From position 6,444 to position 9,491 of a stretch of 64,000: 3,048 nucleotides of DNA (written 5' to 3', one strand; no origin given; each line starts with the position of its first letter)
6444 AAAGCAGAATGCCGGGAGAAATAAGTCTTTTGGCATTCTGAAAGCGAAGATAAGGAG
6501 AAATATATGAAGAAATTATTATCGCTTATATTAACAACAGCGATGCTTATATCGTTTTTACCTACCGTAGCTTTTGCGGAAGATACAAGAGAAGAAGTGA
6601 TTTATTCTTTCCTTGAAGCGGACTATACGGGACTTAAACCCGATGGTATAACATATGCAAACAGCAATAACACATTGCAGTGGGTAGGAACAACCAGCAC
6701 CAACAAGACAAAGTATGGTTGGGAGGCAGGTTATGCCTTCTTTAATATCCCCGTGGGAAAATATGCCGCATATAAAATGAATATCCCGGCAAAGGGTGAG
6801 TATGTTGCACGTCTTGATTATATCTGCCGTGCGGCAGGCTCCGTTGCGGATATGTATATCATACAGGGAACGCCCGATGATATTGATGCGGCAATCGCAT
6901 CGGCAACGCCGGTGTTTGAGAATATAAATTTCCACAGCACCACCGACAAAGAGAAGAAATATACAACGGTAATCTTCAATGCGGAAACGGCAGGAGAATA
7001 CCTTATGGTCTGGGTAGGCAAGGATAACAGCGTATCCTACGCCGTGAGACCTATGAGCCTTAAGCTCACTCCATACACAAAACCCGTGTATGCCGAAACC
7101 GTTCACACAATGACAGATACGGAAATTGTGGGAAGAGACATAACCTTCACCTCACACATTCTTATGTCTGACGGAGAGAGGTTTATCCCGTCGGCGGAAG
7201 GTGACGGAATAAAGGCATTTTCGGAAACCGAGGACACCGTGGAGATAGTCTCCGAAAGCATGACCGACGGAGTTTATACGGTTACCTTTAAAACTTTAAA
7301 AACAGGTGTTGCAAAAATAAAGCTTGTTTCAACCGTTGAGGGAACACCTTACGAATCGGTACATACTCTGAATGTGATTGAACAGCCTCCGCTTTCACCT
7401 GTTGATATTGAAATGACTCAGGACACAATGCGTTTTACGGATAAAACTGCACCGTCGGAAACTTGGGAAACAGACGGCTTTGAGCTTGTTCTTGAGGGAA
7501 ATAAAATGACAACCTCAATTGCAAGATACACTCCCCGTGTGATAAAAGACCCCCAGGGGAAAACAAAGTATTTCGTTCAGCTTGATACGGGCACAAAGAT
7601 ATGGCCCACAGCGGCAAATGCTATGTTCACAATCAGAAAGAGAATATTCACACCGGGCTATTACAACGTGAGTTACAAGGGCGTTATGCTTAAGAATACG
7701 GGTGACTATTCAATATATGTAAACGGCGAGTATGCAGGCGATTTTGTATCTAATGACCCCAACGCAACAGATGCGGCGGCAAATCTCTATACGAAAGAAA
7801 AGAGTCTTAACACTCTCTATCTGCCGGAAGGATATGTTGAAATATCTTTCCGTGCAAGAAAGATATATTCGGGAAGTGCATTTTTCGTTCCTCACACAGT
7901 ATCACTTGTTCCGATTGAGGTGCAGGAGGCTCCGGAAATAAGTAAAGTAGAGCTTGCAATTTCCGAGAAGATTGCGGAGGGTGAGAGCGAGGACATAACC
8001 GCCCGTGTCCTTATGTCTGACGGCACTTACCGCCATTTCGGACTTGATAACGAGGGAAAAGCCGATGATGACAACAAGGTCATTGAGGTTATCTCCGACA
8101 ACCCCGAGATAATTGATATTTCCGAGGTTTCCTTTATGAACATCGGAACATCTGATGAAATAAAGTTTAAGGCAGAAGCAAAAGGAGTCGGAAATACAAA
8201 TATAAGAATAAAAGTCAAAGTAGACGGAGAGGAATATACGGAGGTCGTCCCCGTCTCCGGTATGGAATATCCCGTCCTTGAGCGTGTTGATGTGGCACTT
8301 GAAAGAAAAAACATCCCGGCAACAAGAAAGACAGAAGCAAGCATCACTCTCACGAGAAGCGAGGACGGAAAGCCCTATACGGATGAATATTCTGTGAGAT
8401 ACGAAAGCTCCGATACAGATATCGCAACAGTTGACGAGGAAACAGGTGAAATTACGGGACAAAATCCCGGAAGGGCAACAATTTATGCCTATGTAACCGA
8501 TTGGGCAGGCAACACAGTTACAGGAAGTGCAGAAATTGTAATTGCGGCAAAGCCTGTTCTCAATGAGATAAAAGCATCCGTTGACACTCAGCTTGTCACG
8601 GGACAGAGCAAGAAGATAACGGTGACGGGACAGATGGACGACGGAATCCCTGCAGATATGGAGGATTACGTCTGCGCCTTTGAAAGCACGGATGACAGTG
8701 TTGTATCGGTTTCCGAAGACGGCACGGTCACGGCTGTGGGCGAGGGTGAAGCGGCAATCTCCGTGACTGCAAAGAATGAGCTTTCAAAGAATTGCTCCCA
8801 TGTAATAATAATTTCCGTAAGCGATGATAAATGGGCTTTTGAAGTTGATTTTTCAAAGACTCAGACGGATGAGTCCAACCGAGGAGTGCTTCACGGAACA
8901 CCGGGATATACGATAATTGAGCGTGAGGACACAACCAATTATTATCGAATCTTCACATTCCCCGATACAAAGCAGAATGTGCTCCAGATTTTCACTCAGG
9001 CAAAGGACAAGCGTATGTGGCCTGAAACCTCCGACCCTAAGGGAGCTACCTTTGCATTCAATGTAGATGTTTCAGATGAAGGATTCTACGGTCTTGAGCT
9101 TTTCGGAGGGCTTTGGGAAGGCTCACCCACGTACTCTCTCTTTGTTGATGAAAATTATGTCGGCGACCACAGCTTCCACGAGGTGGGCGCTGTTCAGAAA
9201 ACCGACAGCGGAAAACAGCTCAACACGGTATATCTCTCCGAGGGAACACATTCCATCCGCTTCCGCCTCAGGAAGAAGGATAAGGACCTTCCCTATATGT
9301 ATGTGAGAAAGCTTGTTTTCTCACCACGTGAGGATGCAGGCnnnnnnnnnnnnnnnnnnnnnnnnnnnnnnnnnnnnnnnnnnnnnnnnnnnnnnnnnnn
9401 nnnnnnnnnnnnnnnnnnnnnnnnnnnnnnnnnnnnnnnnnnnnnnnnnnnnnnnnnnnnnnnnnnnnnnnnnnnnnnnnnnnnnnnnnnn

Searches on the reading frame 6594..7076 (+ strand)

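Call 60: search_protein_families(library=pfam, proteins=[window:6594-7076:+], max_evalue=1)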
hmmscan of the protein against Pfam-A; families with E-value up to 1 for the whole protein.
seq(161 aa): 1 family
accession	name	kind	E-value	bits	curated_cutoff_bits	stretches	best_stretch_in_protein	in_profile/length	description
PF21462.3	PsaS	-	0.013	16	27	1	51-112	39-100/112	Ph 6 antigen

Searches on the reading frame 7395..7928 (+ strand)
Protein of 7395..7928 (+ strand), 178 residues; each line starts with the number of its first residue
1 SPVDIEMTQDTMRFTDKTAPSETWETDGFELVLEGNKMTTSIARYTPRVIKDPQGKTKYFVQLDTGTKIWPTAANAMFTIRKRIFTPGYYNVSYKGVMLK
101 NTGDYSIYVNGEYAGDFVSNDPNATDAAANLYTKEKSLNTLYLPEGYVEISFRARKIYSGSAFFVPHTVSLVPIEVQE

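Call 60: search_protein_families(library=pfam, proteins=[window:7395-7928:+], max_evalue=1)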
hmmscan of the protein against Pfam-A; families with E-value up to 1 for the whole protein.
seq(178 aa): 1 family
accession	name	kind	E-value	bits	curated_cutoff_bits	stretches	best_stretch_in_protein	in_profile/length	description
PF12667.13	NigD_N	-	0.012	16.2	24.3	1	52-76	6-30/67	NigD-like N-terminal OB domain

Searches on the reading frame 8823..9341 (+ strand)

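Call 60: search_protein_families(library=pfam, proteins=[window:8823-9341:+], max_evalue=1)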
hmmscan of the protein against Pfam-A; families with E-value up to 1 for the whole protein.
seq(173 aa): 1 family
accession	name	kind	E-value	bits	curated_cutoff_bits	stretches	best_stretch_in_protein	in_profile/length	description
PF16990.11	CBM_35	-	0.0065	17.2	28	1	73-161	34-113/121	Carbohydrate binding module (family 35)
